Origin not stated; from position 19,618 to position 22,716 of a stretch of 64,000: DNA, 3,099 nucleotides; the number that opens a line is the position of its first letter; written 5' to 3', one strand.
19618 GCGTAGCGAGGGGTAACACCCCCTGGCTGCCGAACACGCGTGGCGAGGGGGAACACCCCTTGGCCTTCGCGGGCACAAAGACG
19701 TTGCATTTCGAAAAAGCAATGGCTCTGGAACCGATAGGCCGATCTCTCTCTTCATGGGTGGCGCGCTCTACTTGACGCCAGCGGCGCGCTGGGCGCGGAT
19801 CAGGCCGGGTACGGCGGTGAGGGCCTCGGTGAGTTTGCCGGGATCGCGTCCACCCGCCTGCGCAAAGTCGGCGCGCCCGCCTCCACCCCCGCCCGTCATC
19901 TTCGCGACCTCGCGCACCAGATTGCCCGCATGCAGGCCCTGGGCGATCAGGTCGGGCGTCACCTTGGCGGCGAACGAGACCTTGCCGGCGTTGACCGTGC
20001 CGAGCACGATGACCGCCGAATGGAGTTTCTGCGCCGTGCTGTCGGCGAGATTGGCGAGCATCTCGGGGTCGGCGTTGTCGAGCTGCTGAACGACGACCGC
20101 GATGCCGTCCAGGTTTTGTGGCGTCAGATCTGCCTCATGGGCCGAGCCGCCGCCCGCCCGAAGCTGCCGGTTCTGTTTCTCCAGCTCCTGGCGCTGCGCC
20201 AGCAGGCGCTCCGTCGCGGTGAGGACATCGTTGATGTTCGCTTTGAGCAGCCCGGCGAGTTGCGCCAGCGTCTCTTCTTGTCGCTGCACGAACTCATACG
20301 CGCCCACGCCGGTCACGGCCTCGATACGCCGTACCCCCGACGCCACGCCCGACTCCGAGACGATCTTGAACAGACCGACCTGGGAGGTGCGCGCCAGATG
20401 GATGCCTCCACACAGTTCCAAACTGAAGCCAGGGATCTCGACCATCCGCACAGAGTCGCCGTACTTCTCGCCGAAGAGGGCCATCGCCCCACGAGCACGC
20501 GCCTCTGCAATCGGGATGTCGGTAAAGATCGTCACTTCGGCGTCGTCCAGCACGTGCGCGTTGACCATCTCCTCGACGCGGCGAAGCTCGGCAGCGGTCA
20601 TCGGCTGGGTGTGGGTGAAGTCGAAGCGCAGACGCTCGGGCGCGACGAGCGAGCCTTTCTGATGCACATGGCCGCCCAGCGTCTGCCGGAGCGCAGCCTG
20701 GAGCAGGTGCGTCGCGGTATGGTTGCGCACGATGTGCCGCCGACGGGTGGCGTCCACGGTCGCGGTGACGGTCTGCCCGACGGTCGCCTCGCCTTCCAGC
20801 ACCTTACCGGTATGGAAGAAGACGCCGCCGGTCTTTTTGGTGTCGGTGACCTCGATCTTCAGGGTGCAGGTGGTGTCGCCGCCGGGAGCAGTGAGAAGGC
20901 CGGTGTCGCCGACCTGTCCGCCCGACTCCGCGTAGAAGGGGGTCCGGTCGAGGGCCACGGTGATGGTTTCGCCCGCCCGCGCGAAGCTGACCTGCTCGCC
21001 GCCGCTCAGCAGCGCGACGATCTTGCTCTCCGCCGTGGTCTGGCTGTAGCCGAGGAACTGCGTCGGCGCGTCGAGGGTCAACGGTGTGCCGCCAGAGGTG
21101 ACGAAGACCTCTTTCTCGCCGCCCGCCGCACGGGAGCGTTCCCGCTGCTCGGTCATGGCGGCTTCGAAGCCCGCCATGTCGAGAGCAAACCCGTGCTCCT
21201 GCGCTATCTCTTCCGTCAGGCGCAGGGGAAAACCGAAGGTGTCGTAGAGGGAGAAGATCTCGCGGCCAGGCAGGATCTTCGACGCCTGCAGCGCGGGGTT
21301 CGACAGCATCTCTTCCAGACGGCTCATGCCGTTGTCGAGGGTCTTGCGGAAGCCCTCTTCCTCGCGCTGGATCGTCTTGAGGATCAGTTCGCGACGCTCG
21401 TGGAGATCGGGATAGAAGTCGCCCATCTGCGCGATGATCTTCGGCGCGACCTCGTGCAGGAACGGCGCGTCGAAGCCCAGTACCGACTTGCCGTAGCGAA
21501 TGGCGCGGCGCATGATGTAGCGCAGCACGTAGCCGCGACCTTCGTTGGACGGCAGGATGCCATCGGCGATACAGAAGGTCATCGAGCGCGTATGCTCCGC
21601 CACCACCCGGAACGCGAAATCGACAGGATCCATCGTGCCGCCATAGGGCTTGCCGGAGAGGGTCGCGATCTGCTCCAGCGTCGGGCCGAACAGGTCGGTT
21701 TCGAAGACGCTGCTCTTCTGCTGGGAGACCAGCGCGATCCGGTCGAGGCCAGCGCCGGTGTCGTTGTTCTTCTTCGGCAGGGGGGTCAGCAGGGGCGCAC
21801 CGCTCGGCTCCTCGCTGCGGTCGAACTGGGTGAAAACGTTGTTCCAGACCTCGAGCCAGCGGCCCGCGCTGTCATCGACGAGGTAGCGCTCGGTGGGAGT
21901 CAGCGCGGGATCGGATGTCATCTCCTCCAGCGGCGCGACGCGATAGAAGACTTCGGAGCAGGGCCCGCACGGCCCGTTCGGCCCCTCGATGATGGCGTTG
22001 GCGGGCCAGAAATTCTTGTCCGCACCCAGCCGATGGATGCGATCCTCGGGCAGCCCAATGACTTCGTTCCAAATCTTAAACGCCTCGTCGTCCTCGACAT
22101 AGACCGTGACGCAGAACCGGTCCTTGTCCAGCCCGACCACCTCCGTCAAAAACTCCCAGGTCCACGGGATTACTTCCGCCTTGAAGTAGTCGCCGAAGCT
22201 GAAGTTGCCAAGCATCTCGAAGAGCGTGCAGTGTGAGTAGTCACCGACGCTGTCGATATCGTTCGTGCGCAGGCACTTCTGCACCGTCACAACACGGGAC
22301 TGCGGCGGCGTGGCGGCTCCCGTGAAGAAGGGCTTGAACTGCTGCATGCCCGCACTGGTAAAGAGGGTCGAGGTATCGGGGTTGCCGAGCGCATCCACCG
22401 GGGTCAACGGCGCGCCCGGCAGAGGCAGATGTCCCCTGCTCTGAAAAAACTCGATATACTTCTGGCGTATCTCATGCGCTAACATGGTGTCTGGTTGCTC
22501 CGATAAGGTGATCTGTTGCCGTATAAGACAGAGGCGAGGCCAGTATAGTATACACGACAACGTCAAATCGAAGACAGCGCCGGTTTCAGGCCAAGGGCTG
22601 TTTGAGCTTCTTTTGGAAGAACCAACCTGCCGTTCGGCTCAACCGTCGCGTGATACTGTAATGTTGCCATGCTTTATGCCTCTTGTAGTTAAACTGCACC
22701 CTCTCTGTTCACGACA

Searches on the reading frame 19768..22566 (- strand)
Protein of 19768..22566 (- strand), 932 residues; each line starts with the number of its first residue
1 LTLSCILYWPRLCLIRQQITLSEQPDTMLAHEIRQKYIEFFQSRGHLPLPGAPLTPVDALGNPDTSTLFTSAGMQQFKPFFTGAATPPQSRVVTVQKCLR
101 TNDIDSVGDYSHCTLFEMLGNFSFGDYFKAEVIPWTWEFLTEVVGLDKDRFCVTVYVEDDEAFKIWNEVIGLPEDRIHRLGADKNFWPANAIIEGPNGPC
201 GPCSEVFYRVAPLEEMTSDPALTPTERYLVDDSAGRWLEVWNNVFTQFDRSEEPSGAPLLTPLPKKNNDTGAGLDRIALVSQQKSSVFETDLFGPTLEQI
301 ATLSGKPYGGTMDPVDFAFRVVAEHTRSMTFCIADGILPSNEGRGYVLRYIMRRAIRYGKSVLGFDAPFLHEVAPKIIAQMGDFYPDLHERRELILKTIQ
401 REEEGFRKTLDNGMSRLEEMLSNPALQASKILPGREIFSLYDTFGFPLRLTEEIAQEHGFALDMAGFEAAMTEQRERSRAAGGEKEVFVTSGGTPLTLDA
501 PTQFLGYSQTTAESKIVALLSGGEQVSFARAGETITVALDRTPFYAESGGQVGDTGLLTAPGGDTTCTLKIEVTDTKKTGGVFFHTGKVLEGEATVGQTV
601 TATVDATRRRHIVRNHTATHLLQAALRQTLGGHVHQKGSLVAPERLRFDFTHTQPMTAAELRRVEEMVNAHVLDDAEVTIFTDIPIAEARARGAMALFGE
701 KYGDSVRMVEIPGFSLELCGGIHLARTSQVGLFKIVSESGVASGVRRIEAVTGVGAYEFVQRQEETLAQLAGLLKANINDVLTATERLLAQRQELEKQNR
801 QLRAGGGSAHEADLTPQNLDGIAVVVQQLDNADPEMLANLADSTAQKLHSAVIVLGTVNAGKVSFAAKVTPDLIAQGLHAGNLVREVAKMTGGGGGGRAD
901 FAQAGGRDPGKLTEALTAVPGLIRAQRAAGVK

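Call 3: search_protein_families(library=pfam, proteins=[window:19768-22566:-], max_evalue=0.01)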
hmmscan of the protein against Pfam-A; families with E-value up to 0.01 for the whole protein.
window:19768-22566:- (932 aa): 3 families
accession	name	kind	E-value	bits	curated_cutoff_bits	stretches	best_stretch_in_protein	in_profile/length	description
PF01411.24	tRNA-synt_2c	-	5.2e-177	590.2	30.3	1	32-607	1-551/552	tRNA synthetases class II (A)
PF02272.25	DHHA1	-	2.7e-18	66.7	25.9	1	822-920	2-97/102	DHHA1 domain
PF07973.19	tRNA_SAD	-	7.3e-16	58.3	24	1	706-749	1-44/44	Threonyl and Alanyl tRNA synthetase second additional domain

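Call 4: search_protein_families(library=padloc, proteins=[window:19768-22566:-], max_evalue=0.01)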
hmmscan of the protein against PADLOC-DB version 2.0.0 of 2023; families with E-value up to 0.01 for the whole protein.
window:19768-22566:- (932 aa): 0 families
